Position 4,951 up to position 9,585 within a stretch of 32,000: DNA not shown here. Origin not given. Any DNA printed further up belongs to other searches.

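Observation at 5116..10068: Dockerin-ended giant protein followed by a cohesin-like lipoprotein: candidate surface-anchoring pair 1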

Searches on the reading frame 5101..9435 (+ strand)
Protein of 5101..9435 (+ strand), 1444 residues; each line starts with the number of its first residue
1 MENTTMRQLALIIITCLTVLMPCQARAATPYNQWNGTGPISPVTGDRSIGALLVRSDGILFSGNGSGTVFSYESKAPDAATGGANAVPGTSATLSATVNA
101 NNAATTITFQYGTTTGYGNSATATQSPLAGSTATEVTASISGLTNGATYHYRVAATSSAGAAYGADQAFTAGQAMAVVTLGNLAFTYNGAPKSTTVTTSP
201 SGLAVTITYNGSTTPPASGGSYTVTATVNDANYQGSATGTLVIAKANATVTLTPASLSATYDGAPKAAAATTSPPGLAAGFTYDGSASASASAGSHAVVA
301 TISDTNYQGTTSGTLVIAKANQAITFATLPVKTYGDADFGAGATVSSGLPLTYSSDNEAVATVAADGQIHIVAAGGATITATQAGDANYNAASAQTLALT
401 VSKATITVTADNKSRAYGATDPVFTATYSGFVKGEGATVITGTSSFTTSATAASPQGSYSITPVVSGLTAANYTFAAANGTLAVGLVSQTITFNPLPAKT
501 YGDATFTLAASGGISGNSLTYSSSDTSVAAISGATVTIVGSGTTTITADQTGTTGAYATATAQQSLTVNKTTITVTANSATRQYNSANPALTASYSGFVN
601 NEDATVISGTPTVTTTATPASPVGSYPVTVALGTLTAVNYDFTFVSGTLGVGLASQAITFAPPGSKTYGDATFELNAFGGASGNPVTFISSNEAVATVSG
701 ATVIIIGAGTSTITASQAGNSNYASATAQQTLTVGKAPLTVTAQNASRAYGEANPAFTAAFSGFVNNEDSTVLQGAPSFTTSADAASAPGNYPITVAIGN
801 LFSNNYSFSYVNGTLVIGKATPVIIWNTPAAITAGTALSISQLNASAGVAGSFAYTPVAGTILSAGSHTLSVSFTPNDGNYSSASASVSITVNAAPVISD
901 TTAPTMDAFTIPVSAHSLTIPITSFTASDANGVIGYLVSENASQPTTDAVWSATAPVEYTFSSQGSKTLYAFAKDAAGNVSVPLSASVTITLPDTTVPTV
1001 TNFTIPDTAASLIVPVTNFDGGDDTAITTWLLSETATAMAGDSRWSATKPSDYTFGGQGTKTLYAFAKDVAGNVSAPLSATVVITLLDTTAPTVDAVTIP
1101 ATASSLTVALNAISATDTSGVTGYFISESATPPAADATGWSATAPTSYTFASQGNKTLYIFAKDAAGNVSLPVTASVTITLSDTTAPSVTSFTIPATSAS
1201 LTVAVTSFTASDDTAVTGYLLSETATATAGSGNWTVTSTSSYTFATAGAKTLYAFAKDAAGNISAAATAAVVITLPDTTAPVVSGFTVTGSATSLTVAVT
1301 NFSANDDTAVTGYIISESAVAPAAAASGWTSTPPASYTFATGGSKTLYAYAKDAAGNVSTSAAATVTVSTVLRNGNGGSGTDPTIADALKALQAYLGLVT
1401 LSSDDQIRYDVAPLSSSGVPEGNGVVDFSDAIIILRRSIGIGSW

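Call 6: search_protein_families(library=pfam, proteins=[window:5101-9435:+], max_evalue=0.1)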
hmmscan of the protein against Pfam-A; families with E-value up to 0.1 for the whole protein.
window:5101-9435:+ (1444 aa): 6 families
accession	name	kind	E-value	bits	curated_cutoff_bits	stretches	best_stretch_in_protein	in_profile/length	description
PF18676.6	MBG_2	-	2.5e-55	185.4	25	3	739-815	1-71/72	MBG domain (YGX type)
PF18887.5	MBG_3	-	3.7e-48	161.9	25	2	176-247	1-72/72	MBG domain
PF03640.20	Lipoprotein_15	-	1e-10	41.4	24.4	0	1342-1360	14-32/47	Secreted repeat of unknown function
PF02368.24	Big_2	-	0.00063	20.1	22.8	1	352-383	37-68/79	Bacterial Ig-like domain (group 2)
PF16655.11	PhoD_N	-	0.017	16.1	30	0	101-157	24-80/90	PhoD-like phosphatase, N-terminal domain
PF24507.1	Ig_CFAP65_4th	-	0.042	14.7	27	0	851-888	23-60/76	CFAP65, fourth Ig-like domain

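Call 8: search_protein_families(library=ncbifam, proteins=[window:5101-9435:+], max_evalue=0.1)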
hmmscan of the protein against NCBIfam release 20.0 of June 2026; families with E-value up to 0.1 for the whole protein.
window:5101-9435:+ (1444 aa): 2 families
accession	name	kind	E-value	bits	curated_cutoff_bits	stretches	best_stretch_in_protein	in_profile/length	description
NF047446.1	barrel_OmpL47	domain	9.6e-16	58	40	5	1230-1273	26-68/68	OmpL47-type beta-barrel domain-containing protein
NF041611.1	exoglucan_CbhB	equivalog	3.1e-10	38.8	1950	2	1179-1375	698-893/997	exoglucanase CbhB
